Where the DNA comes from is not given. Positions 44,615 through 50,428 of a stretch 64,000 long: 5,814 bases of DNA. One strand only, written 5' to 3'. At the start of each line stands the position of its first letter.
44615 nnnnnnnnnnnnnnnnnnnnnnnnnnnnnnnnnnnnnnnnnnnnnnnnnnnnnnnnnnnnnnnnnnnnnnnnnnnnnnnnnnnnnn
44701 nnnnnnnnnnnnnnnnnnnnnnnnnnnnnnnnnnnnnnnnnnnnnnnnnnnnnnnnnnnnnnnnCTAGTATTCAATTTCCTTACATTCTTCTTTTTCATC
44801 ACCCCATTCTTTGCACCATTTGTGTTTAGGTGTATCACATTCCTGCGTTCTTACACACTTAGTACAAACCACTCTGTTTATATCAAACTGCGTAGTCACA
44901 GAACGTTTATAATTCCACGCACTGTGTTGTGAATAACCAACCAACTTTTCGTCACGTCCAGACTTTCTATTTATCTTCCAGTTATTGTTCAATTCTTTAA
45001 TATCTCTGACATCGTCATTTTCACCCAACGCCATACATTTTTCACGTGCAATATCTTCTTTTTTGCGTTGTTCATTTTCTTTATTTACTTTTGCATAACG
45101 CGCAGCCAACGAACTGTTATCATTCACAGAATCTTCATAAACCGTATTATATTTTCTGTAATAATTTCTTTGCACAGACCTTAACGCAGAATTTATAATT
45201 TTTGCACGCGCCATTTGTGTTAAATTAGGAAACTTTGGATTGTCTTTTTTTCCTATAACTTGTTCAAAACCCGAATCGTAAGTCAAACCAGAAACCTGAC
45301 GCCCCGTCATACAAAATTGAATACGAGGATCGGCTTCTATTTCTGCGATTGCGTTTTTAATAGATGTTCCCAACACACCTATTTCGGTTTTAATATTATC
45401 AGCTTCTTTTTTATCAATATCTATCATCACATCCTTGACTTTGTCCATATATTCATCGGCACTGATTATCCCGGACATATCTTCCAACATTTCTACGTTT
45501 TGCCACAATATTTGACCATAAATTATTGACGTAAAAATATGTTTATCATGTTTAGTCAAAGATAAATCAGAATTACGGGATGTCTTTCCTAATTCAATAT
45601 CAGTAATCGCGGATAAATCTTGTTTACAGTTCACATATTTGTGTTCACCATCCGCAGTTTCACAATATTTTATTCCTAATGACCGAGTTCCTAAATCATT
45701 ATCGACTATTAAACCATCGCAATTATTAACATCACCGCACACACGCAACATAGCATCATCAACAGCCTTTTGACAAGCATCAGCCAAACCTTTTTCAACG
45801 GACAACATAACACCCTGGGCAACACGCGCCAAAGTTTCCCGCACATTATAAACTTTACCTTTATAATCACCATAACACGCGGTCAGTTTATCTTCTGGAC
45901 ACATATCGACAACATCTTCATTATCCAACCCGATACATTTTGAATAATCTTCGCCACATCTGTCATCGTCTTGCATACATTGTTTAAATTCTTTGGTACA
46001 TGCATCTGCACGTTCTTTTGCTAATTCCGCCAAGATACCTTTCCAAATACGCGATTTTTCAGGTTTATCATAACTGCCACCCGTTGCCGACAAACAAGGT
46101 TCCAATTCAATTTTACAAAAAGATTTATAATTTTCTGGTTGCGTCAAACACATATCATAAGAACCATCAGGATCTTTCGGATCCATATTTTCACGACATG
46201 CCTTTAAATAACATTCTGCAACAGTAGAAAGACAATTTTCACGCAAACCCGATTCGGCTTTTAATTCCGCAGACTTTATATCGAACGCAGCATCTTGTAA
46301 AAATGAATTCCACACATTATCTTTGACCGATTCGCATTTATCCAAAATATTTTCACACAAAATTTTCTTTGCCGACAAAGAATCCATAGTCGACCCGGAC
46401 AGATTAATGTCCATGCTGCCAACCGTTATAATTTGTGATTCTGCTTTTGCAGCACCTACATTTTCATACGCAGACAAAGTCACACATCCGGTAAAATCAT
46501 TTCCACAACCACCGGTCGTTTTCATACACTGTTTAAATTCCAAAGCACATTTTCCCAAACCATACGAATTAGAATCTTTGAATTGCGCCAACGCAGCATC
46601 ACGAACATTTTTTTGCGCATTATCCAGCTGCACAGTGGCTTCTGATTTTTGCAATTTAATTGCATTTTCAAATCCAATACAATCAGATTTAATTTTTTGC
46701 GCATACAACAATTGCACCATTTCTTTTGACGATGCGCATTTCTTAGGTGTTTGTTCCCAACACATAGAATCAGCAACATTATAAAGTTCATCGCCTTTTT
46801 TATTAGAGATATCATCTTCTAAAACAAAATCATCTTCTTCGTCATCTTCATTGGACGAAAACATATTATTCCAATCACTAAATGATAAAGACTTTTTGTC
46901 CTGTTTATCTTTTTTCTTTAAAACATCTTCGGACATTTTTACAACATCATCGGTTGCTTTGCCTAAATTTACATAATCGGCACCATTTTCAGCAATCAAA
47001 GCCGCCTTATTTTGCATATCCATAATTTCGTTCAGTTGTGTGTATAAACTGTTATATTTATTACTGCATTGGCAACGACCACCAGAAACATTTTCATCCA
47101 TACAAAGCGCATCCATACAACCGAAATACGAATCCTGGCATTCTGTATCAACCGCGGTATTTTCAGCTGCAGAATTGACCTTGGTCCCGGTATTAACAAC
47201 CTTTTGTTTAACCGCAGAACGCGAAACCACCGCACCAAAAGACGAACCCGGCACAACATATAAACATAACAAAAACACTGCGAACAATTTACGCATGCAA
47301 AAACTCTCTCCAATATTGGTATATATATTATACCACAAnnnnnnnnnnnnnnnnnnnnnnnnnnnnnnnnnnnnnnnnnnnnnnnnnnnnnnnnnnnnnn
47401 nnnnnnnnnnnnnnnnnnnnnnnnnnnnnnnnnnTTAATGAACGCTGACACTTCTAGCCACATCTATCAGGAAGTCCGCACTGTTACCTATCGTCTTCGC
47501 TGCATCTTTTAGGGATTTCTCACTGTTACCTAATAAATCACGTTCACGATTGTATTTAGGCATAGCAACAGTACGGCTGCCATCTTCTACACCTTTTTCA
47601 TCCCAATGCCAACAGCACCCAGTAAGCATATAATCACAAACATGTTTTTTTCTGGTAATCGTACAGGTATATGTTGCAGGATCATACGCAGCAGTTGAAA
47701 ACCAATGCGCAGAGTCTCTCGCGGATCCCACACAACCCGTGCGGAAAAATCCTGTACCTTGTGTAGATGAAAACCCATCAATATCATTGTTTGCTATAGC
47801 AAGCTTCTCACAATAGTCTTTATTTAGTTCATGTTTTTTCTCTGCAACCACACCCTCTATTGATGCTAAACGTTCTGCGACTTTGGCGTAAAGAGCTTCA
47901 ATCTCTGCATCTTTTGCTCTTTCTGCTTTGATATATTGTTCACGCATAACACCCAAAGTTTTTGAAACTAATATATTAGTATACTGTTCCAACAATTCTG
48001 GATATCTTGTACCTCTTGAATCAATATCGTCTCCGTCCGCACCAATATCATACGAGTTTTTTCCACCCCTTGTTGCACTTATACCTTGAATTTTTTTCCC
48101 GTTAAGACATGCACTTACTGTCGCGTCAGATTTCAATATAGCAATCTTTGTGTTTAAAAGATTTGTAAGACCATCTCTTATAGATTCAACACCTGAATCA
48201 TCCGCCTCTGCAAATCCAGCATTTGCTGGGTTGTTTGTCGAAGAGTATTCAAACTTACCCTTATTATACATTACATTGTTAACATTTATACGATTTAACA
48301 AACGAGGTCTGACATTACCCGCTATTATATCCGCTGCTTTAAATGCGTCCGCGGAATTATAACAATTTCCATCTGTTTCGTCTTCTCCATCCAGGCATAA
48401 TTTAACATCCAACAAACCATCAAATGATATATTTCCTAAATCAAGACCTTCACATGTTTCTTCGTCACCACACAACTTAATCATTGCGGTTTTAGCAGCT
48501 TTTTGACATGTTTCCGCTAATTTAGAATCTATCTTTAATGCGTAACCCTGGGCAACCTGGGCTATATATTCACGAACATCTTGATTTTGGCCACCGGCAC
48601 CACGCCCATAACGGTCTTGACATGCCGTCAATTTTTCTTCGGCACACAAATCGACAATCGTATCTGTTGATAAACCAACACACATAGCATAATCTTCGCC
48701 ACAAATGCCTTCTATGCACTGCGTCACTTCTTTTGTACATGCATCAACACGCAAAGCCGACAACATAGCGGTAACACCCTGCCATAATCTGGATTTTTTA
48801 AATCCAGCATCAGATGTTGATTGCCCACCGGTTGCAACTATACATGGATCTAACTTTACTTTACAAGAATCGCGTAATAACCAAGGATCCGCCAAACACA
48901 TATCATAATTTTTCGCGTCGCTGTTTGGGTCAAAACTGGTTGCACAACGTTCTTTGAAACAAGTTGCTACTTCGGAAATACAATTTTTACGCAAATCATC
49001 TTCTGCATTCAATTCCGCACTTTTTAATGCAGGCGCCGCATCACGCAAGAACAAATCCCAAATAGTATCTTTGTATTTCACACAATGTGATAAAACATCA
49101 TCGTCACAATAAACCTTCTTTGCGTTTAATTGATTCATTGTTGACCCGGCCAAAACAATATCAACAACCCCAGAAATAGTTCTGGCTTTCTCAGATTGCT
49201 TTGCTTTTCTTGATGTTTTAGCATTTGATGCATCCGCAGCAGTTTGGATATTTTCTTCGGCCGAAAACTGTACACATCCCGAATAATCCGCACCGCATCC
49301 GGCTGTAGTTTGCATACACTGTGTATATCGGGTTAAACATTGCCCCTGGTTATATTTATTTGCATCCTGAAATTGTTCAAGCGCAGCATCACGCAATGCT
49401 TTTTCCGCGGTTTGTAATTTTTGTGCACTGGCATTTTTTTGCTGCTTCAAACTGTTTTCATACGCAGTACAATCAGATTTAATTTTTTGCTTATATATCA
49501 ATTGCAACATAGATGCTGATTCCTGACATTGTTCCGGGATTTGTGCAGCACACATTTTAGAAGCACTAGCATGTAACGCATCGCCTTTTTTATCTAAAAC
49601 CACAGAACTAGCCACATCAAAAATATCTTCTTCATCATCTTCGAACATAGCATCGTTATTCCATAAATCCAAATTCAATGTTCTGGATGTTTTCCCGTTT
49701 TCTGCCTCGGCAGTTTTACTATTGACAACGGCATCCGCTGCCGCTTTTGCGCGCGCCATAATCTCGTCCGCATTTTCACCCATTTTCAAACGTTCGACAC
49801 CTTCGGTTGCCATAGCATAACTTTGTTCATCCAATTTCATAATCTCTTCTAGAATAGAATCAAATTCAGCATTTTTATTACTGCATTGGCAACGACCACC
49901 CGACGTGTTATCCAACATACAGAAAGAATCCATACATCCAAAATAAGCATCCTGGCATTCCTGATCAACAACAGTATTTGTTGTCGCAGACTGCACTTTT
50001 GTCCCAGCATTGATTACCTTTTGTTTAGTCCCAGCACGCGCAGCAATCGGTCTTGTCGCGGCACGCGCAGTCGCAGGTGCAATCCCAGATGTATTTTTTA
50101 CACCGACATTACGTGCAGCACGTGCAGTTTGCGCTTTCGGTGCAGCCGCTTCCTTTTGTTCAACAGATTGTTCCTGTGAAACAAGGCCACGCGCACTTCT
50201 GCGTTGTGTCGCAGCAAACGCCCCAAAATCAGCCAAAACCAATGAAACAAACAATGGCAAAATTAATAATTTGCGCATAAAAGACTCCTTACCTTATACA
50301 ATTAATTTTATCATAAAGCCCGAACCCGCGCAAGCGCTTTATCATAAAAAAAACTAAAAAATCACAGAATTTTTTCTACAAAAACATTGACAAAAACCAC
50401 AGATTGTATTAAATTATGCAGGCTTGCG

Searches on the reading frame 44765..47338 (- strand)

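Call 19: search_protein_families(library=pfam, proteins=[window:44765-47338:-], max_evalue=0.1)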
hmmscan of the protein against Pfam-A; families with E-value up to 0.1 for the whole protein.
window:44765-47338:- (857 aa): 1 family
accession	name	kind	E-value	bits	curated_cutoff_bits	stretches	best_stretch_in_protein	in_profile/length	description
PF00490.27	ALAD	-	0.02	14.5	24.6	1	63-154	102-189/317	Delta-aminolevulinic acid dehydratase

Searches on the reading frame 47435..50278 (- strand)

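Call 4: search_protein_families(library=pfam, proteins=[window:47435-50278:-], max_evalue=1)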
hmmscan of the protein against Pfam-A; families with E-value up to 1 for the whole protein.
window:47435-50278:- (947 aa): 2 families
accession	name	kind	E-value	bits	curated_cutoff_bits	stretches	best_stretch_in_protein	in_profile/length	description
PF18464.6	PCSK9_C2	-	0.025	15.1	26.1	1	879-908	19-48/66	Proprotein convertase subtilisin-like/kexin type 9 C-terminal domain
PF19269.4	Anticodon_2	-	0.31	11.9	23.6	0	754-832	25-103/141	Anticodon binding domain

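Call 75: search_protein_families(library=ncbifam, proteins=[window:47435-50278:-], max_evalue=0.01)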
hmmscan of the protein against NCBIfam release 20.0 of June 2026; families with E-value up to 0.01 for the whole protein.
window:47435-50278:- (947 aa): 0 families
